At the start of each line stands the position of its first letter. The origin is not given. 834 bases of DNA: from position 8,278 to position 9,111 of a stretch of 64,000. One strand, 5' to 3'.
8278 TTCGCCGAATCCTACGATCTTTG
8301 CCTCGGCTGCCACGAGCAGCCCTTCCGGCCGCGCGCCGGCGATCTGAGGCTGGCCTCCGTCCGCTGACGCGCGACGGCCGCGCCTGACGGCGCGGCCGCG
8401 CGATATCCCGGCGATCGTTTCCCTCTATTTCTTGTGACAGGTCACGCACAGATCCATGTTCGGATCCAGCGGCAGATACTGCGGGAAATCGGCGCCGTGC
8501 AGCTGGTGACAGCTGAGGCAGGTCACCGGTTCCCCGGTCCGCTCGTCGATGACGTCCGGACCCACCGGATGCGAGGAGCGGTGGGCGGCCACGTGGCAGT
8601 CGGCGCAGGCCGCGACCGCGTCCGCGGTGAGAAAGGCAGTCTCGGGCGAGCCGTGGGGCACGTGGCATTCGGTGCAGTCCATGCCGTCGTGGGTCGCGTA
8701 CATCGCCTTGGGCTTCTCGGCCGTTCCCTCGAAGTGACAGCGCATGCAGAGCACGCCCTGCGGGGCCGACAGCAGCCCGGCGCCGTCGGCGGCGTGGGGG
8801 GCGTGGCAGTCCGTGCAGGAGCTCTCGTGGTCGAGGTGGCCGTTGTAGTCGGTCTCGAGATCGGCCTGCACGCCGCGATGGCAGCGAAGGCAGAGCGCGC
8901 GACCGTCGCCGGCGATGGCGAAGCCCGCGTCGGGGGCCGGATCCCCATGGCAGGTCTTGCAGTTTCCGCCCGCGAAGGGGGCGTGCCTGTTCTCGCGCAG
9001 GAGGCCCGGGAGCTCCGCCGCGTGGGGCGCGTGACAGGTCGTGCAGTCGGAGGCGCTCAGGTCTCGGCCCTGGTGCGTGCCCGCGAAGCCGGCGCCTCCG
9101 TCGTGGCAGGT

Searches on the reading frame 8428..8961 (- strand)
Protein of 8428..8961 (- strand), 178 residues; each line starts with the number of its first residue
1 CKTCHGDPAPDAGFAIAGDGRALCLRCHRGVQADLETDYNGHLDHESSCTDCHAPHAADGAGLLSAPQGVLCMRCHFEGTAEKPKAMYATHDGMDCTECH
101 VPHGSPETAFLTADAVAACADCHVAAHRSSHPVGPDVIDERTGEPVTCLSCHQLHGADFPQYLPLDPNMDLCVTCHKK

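Call 73: search_solved_structures(query=window:8428-8961:-, max_evalue=0.01, show_alignments=2)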
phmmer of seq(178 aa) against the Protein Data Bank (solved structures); distinct sequences matched with E-value up to 0.01: 3.
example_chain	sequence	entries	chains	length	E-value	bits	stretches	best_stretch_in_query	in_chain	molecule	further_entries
6r2q_A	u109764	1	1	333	3.1e-14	56.7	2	23-161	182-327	Cystathionine beta-synthase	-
2ozy_A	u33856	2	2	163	3.1e-06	30.6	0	68-125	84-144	Cytochrome c-type protein nrfB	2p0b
2a3m_A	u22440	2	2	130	0.0038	20.5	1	87-153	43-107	COG3005: Nitrate/TMAO reductases, membrane-bound tetraheme cytochrome c subunit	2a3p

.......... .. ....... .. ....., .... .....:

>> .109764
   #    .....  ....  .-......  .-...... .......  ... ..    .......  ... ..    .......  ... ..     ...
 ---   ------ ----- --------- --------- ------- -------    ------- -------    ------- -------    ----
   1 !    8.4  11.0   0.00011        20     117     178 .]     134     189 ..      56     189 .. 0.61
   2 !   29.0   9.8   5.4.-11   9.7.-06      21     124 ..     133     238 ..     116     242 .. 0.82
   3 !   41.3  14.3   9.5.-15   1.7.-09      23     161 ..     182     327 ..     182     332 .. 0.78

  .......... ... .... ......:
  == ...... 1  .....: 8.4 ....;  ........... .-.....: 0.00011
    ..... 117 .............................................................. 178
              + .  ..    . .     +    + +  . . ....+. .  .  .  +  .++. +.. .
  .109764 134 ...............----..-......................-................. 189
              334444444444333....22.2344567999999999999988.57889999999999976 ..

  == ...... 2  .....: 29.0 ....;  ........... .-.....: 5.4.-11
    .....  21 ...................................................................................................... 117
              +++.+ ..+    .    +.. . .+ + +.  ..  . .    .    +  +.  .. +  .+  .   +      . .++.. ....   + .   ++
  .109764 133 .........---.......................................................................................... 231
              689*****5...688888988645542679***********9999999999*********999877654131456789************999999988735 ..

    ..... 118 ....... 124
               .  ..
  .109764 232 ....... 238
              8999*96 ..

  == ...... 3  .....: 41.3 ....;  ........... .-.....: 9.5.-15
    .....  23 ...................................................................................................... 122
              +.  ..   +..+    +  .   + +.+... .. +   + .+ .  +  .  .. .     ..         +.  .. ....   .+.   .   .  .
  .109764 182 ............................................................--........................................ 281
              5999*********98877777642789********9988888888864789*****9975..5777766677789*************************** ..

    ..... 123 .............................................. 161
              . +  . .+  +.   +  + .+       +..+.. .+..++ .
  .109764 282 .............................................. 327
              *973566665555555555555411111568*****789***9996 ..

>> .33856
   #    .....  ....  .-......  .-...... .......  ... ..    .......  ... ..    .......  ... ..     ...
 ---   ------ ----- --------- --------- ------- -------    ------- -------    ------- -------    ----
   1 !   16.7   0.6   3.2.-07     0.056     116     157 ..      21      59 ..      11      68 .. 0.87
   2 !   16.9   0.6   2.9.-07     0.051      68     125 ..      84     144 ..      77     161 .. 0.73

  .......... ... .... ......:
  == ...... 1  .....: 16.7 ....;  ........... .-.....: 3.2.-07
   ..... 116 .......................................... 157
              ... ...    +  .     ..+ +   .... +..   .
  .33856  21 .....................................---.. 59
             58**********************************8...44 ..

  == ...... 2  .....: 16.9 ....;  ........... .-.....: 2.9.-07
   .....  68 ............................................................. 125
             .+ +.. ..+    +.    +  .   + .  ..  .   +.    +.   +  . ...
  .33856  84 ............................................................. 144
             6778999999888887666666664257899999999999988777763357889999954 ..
